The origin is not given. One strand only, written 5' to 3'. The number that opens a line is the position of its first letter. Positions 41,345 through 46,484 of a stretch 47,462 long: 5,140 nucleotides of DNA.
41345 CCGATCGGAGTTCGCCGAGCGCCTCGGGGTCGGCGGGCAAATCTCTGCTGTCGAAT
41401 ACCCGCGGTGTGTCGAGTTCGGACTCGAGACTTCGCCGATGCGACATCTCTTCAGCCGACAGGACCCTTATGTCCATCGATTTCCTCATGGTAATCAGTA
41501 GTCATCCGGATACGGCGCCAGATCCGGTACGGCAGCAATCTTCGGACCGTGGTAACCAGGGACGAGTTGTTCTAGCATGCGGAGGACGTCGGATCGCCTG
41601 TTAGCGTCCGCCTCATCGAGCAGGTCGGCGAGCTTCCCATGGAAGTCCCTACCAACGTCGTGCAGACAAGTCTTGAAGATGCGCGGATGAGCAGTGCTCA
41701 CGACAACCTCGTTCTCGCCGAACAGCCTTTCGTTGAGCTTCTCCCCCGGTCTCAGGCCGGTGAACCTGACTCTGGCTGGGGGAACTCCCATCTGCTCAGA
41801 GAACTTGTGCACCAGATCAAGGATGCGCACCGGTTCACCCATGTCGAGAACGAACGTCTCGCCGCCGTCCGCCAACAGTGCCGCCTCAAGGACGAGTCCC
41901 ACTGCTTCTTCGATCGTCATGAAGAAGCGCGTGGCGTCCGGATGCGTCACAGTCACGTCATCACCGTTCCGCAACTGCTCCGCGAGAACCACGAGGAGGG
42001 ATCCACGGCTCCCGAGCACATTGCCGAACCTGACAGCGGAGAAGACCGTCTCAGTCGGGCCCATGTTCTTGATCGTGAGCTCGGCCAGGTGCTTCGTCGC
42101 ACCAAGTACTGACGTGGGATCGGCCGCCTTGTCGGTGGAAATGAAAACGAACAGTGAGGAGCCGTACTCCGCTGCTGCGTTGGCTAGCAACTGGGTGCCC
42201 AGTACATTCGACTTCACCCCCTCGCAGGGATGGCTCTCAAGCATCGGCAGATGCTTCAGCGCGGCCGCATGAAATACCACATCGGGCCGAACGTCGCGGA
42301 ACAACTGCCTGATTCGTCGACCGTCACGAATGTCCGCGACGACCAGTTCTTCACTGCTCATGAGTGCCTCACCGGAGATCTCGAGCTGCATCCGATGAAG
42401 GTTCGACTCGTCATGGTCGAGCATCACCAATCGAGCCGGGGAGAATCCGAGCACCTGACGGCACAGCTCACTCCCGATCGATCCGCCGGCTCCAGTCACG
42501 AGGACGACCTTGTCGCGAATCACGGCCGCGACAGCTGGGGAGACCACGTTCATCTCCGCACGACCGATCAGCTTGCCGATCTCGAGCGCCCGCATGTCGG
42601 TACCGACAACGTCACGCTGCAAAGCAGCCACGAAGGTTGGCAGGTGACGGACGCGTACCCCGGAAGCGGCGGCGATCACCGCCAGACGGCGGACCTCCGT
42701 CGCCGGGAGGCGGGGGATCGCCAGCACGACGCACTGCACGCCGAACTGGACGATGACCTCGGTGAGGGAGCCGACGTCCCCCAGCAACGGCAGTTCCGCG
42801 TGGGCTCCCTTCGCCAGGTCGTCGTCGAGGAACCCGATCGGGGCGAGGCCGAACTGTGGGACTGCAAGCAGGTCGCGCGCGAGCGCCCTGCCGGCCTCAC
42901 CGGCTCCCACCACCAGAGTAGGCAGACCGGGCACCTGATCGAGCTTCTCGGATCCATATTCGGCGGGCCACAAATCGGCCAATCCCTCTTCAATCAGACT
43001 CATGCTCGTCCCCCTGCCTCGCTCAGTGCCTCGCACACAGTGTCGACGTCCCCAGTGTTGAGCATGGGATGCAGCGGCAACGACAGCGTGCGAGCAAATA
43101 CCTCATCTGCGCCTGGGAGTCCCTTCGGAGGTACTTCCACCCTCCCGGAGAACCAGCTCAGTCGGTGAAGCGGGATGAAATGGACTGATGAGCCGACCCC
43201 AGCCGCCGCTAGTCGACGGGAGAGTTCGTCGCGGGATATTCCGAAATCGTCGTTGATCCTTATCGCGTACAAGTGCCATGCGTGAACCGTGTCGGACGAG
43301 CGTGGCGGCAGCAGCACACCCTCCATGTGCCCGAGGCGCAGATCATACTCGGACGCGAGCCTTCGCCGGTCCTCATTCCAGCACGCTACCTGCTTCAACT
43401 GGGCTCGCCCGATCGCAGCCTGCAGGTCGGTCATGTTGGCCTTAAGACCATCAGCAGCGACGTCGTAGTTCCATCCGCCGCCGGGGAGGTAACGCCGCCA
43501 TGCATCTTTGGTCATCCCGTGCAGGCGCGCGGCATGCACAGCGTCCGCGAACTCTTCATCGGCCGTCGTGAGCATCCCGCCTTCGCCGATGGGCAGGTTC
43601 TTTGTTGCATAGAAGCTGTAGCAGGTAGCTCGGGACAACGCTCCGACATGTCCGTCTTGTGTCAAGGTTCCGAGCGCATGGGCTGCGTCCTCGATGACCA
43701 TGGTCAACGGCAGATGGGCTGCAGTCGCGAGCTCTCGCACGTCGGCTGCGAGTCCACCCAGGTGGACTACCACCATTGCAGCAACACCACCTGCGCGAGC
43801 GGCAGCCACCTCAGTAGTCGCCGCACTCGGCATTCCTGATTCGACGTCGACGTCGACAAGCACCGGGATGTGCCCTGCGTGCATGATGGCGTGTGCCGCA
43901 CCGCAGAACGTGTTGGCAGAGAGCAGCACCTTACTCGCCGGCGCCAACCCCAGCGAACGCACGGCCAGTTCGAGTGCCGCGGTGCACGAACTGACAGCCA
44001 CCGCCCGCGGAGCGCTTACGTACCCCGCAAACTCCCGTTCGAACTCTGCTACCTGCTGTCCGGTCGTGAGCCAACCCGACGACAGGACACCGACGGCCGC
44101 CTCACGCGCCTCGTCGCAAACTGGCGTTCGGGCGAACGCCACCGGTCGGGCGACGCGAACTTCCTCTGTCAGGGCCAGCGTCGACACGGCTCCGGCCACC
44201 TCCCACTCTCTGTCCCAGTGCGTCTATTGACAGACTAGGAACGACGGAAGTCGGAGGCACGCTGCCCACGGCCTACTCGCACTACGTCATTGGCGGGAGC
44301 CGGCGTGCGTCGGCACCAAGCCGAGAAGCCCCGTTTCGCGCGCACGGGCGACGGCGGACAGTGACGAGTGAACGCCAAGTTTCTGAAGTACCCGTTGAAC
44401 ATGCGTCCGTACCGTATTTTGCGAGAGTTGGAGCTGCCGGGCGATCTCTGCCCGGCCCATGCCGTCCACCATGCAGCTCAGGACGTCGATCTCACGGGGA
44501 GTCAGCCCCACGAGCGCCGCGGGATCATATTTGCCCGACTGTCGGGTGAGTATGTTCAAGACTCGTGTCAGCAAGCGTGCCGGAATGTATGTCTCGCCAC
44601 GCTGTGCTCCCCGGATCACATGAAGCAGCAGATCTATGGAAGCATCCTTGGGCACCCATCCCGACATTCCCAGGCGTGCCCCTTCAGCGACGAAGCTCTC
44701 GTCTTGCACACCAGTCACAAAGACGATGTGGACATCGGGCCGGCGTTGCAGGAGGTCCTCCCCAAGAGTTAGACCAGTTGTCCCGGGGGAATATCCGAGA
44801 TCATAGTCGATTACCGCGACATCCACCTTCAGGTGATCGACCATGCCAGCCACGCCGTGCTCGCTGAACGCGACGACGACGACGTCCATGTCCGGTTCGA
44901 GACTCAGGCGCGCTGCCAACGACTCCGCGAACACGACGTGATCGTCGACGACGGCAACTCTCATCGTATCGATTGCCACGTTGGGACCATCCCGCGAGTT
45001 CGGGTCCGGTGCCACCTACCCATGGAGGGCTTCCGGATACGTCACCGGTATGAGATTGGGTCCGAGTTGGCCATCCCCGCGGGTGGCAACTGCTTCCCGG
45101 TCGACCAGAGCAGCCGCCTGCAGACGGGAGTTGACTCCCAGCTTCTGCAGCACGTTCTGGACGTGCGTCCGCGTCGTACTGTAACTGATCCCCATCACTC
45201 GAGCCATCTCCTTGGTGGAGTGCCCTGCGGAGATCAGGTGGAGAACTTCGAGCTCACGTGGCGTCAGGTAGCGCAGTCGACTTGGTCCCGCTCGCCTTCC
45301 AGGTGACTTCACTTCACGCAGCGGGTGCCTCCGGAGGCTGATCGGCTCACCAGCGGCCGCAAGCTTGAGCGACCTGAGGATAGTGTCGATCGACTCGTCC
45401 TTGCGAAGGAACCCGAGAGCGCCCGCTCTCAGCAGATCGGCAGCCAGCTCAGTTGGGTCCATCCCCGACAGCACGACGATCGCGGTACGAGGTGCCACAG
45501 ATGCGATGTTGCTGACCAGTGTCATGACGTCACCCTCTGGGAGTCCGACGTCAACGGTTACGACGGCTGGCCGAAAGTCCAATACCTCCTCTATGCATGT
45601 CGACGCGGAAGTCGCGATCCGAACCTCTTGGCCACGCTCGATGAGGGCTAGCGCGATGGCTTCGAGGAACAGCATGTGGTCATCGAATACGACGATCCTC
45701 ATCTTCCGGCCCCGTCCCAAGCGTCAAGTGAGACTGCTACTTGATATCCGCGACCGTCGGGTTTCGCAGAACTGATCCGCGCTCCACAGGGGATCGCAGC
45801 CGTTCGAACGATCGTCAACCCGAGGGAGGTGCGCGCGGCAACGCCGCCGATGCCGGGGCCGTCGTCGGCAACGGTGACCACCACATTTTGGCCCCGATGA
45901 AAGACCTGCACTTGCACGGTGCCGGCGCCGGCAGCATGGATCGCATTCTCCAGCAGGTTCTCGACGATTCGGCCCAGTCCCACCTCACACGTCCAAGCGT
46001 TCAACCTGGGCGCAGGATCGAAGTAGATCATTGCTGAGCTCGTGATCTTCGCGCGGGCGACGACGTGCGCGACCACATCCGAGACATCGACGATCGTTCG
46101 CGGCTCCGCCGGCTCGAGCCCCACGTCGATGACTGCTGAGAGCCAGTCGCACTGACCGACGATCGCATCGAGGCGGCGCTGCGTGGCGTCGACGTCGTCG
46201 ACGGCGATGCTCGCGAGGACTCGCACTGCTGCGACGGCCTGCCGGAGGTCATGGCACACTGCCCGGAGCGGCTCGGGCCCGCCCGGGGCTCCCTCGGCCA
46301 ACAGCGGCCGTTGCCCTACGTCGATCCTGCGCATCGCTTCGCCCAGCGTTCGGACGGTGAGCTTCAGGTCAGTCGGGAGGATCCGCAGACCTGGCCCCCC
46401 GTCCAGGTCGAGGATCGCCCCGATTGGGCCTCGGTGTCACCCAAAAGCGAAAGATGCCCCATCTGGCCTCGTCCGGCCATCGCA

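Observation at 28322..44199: A ~16 kb, 13-gene unidirectional glycan operon with pervasive stop/start overlaps and an atypical enzyme inventory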

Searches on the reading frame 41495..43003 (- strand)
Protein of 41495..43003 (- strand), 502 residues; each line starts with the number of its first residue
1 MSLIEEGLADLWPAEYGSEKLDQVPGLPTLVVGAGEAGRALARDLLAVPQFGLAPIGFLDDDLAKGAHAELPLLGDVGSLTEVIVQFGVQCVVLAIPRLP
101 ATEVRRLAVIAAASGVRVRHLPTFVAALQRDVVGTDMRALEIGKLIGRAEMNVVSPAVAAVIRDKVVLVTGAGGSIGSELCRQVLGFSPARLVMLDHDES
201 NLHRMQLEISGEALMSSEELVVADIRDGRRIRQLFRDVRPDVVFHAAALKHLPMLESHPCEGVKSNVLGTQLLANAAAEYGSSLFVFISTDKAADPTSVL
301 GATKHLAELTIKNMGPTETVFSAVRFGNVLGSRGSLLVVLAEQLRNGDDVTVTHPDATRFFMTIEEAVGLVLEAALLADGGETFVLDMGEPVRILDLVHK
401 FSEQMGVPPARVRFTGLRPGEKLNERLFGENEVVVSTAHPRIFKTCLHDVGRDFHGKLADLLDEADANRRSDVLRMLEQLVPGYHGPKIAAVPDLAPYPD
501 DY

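Call 4: search_protein_families(library=pfam, proteins=[window:41495-43003:-], max_evalue=0.01)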
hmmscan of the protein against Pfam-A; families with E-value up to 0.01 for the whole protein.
window:41495-43003:- (502 aa): 10 families
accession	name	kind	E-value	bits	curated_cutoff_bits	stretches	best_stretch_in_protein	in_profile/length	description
PF02719.21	Polysacc_synt_2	-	2e-97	326.4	20.2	1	167-444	1-290/293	Polysaccharide biosynthesis protein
PF01370.27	Epimerase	-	4.1e-21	75.9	20.9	1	167-377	1-227/240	NAD dependent epimerase/dehydratase family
PF04321.23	RmlD_sub_bind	-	1.7e-16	60.6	27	1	167-353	3-176/287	RmlD substrate binding domain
PF16363.11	GDP_Man_Dehyd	-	3.3e-15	56.8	27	1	168-291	1-130/332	GDP-mannose 4,6 dehydratase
PF01073.25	3Beta_HSD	-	1.1e-08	34.9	22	1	168-296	1-122/280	3-beta hydroxysteroid dehydrogenase/isomerase family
PF13727.12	CoA_binding_3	-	1.3e-05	25.7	25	1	31-122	82-175/175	CoA-binding domain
PF00106.31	adh_short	-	6.5e-05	22.9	26.6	1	165-239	1-72/195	short chain dehydrogenase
PF00899.27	ThiF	-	0.00013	21.6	28.1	0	154-205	10-63/238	ThiF family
PF07993.18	NAD_binding_4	-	0.00014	21.6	20.1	1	170-295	2-141/258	Male sterility protein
PF05368.20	NmrA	-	0.0043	17.1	27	1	164-369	2-196/298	NmrA-like family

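Call 6: search_protein_families(library=ncbifam, proteins=[window:41495-43003:-], max_evalue=0.01)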
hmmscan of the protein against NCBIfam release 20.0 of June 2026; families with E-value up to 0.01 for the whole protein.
window:41495-43003:- (502 aa): 49 families (the best 25 are shown)
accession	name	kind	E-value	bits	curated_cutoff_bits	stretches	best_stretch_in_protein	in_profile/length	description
TIGR03589.1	PseB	equivalog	2.5e-51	174.5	407.75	1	163-438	3-272/324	UDP-N-acetylglucosamine 4,6-dehydratase (inverting)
TIGR04130.1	FnlA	equivalog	2.3e-41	141.8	730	1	162-437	2-274/337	UDP-N-acetylglucosamine 4,6-dehydratase/5-epimerase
TIGR01214.1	rmlD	equivalog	9.9e-15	54.4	224.05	1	167-318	2-142/285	dTDP-4-dehydrorhamnose reductase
TIGR01179.1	galE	equivalog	1.5e-14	53.6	262.3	1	167-291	2-122/332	UDP-glucose 4-epimerase GalE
TIGR01181.1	dTDP_gluc_dehyt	equivalog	4.5e-13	49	365.1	1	167-292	2-127/321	dTDP-glucose 4,6-dehydratase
TIGR04180.1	EDH_00030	hypoth_equivalog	1.9e-12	46.8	475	1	167-292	1-123/297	NAD-dependent 4,6-dehydratase LegB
TIGR02622.1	CDP_4_6_dhtase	equivalog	2.7e-11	43.2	278.45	1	163-295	3-134/352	CDP-glucose 4,6-dehydratase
NF007956.0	PRK10675.1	subfamily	2.1e-09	37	394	1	167-290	3-124/338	UDP-glucose 4-epimerase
NF007490.0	PRK10084.1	subfamily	2.4e-08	33.4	649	1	167-284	3-118/361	dTDP-glucose 4,6-dehydratase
NF004526.0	PRK05872.1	subfamily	3.1e-08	33.1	276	1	162-234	8-76/297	short-chain dehydrogenase/reductase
TIGR03025.1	EPS_sugtrans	subfamily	3.3e-08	33.2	295.55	1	28-133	127-233/445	exopolysaccharide biosynthesis polyprenyl glycosylphosphotransferase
NF007582.0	PRK10217.1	equivalog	4.7e-08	32.5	698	1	166-284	3-119/355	dTDP-glucose 4,6-dehydratase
TIGR03466.1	HpnA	hypoth_equivalog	7.6e-08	31.6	367.65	1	166-291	2-114/327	hopanoid-associated sugar epimerase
NF006565.0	PRK09072.1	equivalog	1.5e-07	31.3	238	1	162-266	3-106/265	SDR family oxidoreductase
TIGR03023.1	WcaJ_sugtrans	equivalog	2.2e-07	30.5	410.75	1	29-131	132-236/453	undecaprenyl-phosphate glucose phosphotransferase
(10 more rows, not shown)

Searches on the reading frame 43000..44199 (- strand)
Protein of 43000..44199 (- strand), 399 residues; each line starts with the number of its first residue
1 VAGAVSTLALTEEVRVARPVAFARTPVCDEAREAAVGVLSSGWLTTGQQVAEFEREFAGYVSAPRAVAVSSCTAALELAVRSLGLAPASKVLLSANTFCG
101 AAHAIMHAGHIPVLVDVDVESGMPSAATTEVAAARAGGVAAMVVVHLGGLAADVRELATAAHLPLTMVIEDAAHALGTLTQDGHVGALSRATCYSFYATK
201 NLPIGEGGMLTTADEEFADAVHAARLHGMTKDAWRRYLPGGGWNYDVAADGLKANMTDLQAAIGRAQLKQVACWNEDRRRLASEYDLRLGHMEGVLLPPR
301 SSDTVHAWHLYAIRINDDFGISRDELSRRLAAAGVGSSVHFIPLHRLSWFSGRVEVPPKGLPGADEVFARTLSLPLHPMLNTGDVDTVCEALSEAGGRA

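Call 4: search_protein_families(library=pfam, proteins=[window:43000-44199:-], max_evalue=0.01)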
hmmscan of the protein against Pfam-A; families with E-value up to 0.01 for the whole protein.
window:43000-44199:- (399 aa): 1 family
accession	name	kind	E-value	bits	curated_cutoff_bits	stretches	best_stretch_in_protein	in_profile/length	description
PF01041.23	DegT_DnrJ_EryC1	-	4.7e-95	319.3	19.8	1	30-392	6-359/360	DegT/DnrJ/EryC1/StrS aminotransferase family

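Call 6: search_protein_families(library=ncbifam, proteins=[window:43000-44199:-], max_evalue=0.01)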
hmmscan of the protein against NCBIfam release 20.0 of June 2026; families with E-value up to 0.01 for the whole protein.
window:43000-44199:- (399 aa): 7 families
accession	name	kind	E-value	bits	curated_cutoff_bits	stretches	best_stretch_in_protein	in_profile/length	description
TIGR03588.1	PseC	equivalog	5.7e-83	278.9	423.5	1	21-394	3-378/380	UDP-4-amino-4,6-dideoxy-N-acetyl-beta-L-altrosamine transaminase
NF008658.2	PRK11658.1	equivalog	3.3e-74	249.8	631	1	21-394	6-375/379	UDP-4-amino-4-deoxy-L-arabinose aminotransferase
TIGR04181.1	NHT_00031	hypoth_equivalog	4.5e-47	160.7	420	1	31-375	12-357/359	LegC family aminotransferase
NF008687.0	PRK11706.1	equivalog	3.2e-45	154.5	375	1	52-394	35-372/375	dTDP-4-amino-4,6-dideoxygalactose transaminase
TIGR04427.1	PLP_DesI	equivalog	7.5e-43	147.1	650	1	10-392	17-379/390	dTDP-4-dehydro-6-deoxyglucose aminotransferase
NF011936.0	PRK15407.1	equivalog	3.3e-36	124.9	423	1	33-394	50-434/440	lipopolysaccharide biosynthesis protein RfbH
TIGR02379.1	ECA_wecE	subfamily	6.4e-31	107.4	434.85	1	60-348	43-328/376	dTDP-4-amino-4,6-dideoxy-D-glucose transaminase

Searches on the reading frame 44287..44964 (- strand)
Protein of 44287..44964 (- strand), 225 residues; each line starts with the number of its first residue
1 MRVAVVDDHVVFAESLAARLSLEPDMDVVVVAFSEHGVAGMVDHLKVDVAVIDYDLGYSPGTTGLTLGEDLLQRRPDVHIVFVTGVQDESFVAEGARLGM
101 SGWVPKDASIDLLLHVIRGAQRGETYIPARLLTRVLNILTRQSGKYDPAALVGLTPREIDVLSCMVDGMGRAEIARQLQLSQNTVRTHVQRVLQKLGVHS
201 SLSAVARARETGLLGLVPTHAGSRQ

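Call 5: search_protein_families(library=pfam, proteins=[window:44287-44964:-], max_evalue=0.01)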
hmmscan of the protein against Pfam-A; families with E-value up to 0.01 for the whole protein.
window:44287-44964:- (225 aa): 8 families
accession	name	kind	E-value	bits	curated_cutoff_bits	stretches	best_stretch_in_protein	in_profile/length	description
PF00196.25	GerE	-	3.1e-17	62.4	23.5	1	154-206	3-55/57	Bacterial regulatory proteins, luxR family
PF00072.30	Response_reg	-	2e-14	54.1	30.2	1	3-117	1-110/111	Response regulator receiver domain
PF08281.18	Sigma70_r4_2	-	6.7e-08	32.5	25.7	1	161-196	18-54/54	Sigma-70, region 4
PF04545.22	Sigma70_r4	-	2.1e-05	24.4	24.1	1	150-196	1-48/50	Sigma-70, region 4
PF13518.12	HTH_28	-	0.00024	21.5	25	1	161-193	5-37/52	Helix-turn-helix domain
PF04218.19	CENP-B_N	-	0.0045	17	21.2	1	152-189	5-43/53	CENP-B N-terminal DNA-binding domain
PF13556.12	HTH_30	-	0.0081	16.4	27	0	168-198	12-42/59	PucR C-terminal helix-turn-helix domain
PF13551.12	HTH_29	-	0.0082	16.6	28.1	0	165-192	8-36/64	Winged helix-turn helix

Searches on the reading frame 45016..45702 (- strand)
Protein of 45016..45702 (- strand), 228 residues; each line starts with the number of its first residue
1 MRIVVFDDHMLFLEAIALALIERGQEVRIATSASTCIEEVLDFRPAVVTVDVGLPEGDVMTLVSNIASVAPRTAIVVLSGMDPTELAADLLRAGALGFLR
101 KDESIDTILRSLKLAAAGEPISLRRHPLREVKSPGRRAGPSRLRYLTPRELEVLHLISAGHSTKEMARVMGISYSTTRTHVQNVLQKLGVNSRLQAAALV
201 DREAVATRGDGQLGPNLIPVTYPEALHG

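Call 5: search_protein_families(library=pfam, proteins=[window:45016-45702:-], max_evalue=0.01)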
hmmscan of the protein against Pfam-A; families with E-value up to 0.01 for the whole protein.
window:45016-45702:- (228 aa): 9 families
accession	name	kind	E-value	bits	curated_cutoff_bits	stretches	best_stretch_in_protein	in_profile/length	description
PF00196.25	GerE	-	7e-17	61.3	23.5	1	146-199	3-56/57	Bacterial regulatory proteins, luxR family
PF00072.30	Response_reg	-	1.8e-14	54.3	30.2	1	3-111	1-109/111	Response regulator receiver domain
PF08281.18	Sigma70_r4_2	-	3.3e-05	23.9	25.7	1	143-188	8-54/54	Sigma-70, region 4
PF09862.15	DUF2089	-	0.00016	21.7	33.4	1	163-190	19-46/47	Domain of unknown function (DUF2089)-HTH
PF13551.12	HTH_29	-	0.00045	20.7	28.1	1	152-181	3-33/64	Winged helix-turn helix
PF04967.18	HTH_10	-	0.0011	19.2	23.1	1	162-188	25-51/53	HTH DNA binding domain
PF13384.12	HTH_23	-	0.0013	19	24.6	1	151-179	8-36/50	Homeodomain-like domain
PF04545.22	Sigma70_r4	-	0.0013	18.6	24.1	1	144-188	3-48/50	Sigma-70, region 4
PF13518.12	HTH_28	-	0.003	18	25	1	153-183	5-35/52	Helix-turn-helix domain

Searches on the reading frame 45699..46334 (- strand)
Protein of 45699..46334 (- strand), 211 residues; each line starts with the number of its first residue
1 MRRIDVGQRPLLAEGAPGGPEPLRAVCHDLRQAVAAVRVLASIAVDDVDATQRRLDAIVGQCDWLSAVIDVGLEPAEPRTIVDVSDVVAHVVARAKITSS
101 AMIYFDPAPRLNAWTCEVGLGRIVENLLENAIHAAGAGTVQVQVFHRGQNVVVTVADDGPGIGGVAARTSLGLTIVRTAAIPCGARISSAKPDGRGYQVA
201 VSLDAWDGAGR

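Call 5: search_protein_families(library=pfam, proteins=[window:45699-46334:-], max_evalue=0.01)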
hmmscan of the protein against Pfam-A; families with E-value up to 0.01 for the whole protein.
window:45699-46334:- (211 aa): 3 families
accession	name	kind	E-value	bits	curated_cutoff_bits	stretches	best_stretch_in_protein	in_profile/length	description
PF02518.31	HATPase_c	-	8.8e-11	42.7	26.4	1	117-204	3-108/111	Histidine kinase-, DNA gyrase B-, and HSP90-like ATPase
PF13581.12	HATPase_c_2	-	0.00027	21.4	27.4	1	75-196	2-101/127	Histidine kinase-like ATPase domain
PF00512.31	HisKA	-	0.0058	17.1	26.9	0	24-70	7-55/66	His Kinase A (phospho-acceptor) domain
